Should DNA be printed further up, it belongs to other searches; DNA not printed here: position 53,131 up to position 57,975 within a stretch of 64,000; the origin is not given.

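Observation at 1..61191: A tail module of more than 61 kb on one strand: an oversized contractile machine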

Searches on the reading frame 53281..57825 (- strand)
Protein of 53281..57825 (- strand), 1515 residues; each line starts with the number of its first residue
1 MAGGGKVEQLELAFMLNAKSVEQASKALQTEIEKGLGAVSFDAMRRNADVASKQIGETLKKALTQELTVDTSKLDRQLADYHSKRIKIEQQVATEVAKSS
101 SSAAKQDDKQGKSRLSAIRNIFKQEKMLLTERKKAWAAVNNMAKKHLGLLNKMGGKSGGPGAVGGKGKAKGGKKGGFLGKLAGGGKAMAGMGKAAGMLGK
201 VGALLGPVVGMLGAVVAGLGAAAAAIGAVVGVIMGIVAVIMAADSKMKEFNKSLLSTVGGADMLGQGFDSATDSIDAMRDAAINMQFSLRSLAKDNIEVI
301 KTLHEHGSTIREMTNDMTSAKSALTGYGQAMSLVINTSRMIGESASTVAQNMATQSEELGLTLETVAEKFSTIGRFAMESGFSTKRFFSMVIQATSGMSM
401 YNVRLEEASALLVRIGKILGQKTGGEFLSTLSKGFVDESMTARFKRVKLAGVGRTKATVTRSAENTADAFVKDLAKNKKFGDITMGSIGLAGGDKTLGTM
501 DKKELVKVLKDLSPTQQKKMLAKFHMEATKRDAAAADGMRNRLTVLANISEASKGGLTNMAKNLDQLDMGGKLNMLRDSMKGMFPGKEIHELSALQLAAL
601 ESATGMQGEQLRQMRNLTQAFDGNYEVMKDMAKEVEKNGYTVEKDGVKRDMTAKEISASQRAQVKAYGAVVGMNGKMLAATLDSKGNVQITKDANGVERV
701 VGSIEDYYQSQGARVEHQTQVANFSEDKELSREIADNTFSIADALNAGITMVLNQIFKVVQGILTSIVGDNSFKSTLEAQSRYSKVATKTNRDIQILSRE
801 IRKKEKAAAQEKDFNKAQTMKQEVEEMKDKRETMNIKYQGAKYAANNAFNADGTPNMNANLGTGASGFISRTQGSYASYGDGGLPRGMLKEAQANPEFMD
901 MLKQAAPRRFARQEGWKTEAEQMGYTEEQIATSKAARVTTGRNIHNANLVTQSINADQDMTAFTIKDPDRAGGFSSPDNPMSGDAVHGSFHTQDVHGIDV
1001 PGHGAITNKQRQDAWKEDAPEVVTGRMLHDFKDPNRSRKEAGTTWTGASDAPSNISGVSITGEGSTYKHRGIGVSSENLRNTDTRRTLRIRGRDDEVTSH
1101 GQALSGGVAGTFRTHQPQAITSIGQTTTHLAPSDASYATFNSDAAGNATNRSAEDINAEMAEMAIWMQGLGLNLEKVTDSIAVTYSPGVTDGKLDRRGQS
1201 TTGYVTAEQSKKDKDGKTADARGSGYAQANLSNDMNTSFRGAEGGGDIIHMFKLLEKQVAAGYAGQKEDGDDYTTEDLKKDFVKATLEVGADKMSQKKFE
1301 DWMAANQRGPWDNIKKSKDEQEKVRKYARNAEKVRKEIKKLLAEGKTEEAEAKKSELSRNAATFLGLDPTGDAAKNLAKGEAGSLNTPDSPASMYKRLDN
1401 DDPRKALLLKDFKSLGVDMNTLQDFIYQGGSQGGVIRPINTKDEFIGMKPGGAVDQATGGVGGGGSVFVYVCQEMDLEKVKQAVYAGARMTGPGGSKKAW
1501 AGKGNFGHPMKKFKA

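Call 3: search_protein_families(library=pfam, proteins=[window:53281-57825:-], max_evalue=0.01)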
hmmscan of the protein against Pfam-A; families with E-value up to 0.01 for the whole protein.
window:53281-57825:- (1515 aa): 0 families

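Call 6: search_protein_families(library=phrogs, proteins=[window:53281-57825:-], max_evalue=0.01)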
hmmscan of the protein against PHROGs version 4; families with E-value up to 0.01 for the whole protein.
window:53281-57825:- (1515 aa): 0 families

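Call 87: search_protein_families(library=phrogs, alignment_id=A6, max_evalue=0.01)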
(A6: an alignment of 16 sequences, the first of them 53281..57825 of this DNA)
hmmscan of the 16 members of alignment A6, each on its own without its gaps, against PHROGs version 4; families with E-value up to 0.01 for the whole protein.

A. member 1, window:53281-57825:- (1515 aa): 0 families

B. families by the number of members that match (of 16 scanned): 2 families
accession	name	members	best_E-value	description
phrog_24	-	2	1.9e-05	tail length tape measure protein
phrog_28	-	1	0.00035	tail length tape measure protein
